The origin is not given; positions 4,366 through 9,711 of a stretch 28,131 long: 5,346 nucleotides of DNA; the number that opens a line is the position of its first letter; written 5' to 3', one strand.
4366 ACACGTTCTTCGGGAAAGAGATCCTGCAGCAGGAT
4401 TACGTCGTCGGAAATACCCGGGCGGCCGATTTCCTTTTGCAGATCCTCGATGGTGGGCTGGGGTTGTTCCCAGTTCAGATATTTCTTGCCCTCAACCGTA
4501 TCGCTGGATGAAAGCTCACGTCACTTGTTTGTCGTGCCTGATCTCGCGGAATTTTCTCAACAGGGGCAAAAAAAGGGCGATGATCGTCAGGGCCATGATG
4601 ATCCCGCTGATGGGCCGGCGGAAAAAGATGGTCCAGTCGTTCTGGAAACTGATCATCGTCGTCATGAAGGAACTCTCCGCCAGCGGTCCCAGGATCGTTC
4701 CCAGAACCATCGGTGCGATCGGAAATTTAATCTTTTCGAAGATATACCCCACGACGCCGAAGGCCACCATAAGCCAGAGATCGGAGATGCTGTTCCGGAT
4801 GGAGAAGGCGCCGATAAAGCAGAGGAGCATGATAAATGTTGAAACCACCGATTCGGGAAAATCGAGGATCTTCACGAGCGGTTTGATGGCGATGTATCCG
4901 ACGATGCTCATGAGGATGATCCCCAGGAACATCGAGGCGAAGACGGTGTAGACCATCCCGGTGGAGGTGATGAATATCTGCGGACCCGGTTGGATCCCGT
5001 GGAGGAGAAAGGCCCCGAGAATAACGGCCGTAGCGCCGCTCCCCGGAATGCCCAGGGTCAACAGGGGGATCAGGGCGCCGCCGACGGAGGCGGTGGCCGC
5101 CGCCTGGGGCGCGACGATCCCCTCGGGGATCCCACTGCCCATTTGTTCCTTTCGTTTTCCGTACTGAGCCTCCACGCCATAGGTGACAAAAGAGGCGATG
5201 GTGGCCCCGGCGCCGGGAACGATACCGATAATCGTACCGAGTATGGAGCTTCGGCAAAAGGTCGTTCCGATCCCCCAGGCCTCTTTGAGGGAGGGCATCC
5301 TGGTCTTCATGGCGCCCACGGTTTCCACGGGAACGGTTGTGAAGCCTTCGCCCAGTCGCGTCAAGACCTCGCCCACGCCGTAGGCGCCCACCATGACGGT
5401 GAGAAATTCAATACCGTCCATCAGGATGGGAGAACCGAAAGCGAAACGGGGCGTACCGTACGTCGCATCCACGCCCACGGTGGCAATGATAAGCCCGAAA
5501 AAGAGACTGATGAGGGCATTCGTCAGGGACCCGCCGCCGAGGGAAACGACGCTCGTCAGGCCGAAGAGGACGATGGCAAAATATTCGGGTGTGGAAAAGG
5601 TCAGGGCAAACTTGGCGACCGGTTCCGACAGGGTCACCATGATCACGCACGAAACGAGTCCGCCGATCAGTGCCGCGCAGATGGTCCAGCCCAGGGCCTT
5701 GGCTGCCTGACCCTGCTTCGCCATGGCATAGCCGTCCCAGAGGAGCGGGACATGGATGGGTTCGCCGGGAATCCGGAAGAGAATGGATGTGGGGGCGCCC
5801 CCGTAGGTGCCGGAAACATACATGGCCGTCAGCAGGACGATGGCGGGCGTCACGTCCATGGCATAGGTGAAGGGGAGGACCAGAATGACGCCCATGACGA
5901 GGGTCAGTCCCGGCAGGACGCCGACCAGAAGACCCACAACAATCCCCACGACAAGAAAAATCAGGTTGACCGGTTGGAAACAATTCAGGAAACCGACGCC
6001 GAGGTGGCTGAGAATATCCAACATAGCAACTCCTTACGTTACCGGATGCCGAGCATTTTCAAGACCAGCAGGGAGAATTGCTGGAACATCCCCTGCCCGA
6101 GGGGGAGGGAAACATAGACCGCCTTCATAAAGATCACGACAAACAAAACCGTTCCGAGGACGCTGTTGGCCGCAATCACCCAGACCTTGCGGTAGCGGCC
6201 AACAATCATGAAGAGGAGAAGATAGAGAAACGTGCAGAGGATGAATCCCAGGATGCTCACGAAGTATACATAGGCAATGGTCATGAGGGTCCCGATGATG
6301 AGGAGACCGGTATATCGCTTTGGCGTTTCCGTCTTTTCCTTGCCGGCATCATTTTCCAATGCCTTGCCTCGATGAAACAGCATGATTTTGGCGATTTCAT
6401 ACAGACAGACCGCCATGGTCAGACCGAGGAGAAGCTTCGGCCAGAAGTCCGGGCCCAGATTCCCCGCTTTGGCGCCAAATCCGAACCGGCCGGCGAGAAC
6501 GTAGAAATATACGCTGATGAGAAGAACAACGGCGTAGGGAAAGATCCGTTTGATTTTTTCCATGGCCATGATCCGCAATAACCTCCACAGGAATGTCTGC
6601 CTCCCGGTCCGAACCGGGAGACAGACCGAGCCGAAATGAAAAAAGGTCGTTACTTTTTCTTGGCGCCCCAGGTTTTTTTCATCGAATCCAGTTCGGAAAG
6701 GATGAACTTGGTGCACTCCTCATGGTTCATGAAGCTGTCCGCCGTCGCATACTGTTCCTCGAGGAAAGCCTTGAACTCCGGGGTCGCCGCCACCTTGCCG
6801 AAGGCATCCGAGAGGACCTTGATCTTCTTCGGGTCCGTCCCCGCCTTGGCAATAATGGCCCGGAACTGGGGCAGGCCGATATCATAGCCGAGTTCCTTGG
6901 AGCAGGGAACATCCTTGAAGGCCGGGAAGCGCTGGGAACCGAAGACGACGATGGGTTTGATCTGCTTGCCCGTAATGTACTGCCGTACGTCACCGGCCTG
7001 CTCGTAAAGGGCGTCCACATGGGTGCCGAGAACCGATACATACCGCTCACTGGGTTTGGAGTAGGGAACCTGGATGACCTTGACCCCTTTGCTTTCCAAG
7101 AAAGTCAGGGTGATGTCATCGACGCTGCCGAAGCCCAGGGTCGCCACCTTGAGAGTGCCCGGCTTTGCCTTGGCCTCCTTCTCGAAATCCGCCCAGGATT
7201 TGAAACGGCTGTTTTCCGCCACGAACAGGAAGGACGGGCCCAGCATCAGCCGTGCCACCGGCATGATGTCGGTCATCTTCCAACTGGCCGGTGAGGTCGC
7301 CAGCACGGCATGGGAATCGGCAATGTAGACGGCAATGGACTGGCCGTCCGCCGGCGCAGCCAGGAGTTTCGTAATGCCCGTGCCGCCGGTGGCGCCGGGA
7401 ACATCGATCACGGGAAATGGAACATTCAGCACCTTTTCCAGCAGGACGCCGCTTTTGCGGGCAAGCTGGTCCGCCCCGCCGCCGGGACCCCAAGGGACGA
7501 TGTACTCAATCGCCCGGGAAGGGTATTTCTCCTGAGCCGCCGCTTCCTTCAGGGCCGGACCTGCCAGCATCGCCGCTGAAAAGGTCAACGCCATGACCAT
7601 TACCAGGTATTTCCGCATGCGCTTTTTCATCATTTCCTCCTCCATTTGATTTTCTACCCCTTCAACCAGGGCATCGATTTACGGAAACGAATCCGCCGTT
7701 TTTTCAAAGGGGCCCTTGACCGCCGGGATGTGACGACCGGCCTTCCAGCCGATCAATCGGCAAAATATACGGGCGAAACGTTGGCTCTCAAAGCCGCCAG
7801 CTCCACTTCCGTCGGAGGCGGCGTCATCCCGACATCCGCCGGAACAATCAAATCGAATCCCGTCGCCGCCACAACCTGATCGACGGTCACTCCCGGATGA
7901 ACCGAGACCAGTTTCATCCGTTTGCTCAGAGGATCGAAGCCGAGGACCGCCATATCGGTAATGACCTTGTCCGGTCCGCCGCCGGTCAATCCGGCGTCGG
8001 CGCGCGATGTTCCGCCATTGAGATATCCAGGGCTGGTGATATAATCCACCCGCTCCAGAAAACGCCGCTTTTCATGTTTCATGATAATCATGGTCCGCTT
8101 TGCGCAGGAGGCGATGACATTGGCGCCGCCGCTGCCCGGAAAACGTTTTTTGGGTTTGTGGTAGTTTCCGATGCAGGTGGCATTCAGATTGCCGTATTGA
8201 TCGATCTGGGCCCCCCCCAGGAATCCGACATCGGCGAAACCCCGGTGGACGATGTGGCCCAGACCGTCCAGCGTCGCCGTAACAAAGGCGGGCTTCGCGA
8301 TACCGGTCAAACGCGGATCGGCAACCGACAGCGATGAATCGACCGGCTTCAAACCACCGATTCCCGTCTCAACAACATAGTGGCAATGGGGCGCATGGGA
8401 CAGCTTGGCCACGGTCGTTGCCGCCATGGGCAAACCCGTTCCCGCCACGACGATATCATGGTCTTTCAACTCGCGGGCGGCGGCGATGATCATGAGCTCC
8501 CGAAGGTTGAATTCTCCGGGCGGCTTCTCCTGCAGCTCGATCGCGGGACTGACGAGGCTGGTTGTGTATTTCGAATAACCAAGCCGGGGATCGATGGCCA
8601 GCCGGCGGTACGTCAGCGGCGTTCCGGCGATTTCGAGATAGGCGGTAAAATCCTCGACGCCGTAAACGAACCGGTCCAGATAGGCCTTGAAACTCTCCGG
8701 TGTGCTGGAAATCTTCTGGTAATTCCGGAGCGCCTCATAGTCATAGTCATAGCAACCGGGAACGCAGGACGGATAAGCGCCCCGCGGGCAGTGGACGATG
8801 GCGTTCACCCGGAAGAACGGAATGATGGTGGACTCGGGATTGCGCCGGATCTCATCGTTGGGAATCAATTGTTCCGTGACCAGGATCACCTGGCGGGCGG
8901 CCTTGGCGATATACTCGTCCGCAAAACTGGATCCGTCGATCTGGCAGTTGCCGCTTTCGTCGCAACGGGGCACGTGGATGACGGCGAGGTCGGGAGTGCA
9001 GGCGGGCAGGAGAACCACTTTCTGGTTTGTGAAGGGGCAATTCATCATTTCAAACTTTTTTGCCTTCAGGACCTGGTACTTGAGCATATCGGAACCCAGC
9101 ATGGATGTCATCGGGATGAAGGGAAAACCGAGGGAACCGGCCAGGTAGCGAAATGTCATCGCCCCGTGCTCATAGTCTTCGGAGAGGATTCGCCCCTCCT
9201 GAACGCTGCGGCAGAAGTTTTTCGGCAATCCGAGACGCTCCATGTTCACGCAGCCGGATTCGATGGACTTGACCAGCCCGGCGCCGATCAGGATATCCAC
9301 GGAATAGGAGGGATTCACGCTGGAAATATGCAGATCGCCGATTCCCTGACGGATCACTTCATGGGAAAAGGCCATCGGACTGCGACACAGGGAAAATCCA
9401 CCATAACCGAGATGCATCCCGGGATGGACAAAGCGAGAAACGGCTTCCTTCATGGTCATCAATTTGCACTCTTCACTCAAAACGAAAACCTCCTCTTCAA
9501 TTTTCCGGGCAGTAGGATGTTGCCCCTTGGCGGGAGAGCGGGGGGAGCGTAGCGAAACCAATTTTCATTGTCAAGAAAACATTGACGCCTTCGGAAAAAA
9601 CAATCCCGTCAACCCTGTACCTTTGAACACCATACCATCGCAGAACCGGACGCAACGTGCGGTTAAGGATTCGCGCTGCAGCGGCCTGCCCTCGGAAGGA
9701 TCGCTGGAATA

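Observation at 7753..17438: Tpa + SauS + CoA-transferase: candidate taurine -> sulfoacetaldehyde -> sulfoacetyl-CoA -> sulfoacetate route that keeps the thioester by CoA transfer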

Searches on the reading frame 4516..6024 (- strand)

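Call 5: search_protein_families(library=pfam, proteins=[window:4516-6024:-])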
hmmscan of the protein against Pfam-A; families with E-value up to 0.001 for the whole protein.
window:4516-6024:- (502 aa): 1 family
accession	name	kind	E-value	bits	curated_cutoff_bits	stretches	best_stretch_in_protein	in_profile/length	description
PF01970.21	TctA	-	7.2e-135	450.3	28.9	1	21-441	1-423/423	Tripartite tricarboxylate transporter TctA family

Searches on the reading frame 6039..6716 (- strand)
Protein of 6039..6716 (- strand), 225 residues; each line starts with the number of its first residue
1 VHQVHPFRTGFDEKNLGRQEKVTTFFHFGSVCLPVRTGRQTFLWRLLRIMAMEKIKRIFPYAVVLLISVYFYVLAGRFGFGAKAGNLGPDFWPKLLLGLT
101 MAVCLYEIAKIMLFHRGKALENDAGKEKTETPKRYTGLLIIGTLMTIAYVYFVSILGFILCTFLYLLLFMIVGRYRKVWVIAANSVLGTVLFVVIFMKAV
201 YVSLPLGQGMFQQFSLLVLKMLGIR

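Call 5: search_protein_families(library=pfam, proteins=[window:6039-6716:-])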
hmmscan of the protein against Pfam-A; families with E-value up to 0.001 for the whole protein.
window:6039-6716:- (225 aa): 1 family
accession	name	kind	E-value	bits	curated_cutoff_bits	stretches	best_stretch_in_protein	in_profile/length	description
PF07331.16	TctB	-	2.3e-17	63.9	29.1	1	63-205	6-137/137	Tripartite tricarboxylate transporter TctB family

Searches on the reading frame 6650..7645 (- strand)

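Call 3: search_protein_families(library=pfam, proteins=[window:6650-7645:-])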
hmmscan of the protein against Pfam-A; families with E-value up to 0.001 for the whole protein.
window:6650-7645:- (331 aa): 1 family
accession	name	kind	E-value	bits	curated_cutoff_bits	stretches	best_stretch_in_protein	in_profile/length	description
PF03401.19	TctC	-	4.9e-25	89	27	1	70-322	10-265/274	Tripartite tricarboxylate transporter family receptor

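Call 4: search_protein_families(library=ncbifam, proteins=[window:6650-7645:-])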
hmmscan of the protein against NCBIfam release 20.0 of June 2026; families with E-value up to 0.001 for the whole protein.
window:6650-7645:- (331 aa): 0 families

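Call 69: search_protein_families(library=ncbifam, proteins=[window:6650-7645:-], max_evalue=1e-10)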
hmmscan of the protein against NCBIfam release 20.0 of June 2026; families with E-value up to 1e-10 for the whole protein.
window:6650-7645:- (331 aa): 0 families

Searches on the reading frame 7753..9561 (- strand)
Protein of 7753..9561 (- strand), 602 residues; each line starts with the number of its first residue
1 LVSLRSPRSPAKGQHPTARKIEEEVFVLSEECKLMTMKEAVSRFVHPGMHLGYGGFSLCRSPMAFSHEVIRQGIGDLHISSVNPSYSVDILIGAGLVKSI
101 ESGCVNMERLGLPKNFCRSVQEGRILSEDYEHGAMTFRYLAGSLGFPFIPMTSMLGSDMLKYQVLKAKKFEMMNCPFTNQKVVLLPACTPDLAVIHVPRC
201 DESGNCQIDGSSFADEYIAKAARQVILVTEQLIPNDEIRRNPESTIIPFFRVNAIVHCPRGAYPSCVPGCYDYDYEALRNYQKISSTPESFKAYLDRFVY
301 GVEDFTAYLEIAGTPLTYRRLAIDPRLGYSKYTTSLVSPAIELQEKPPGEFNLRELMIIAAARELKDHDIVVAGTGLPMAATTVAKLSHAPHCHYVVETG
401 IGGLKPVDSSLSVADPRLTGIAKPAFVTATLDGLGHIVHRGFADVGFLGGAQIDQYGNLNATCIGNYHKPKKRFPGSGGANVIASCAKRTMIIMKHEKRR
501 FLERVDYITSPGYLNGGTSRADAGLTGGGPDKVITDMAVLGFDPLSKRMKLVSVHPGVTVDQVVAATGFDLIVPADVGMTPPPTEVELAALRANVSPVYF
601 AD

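Call 3: search_protein_families(library=pfam, proteins=[window:7753-9561:-])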
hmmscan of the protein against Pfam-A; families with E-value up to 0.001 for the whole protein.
window:7753-9561:- (602 aa): 1 family
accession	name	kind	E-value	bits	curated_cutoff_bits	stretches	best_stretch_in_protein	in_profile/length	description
PF01144.29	CoA_trans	-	3.2e-64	216.8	23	2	356-565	3-216/217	Coenzyme A transferase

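Call 4: search_protein_families(library=ncbifam, proteins=[window:7753-9561:-])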
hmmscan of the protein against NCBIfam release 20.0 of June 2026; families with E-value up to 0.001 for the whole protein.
window:7753-9561:- (602 aa): 4 families
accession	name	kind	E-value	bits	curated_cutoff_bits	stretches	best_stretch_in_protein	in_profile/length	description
TIGR02428.1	pcaJ_scoB_fam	subfamily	8.6e-13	48.1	243.55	1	354-572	3-206/207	3-oxoacid CoA-transferase subunit B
NF007394.0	PRK09920.1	equivalog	3.3e-06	26.9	315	1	32-256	3-214/219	acetate CoA-transferase subunit alpha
TIGR02429.1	pcaI_scoA_fam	subfamily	7.6e-05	22.1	128.5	1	36-257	8-218/222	3-oxoacid CoA-transferase subunit A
TIGR03664.1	fut_nucase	equivalog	9.1e-05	22.3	124.7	1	360-409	29-78/228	futalosine hydrolase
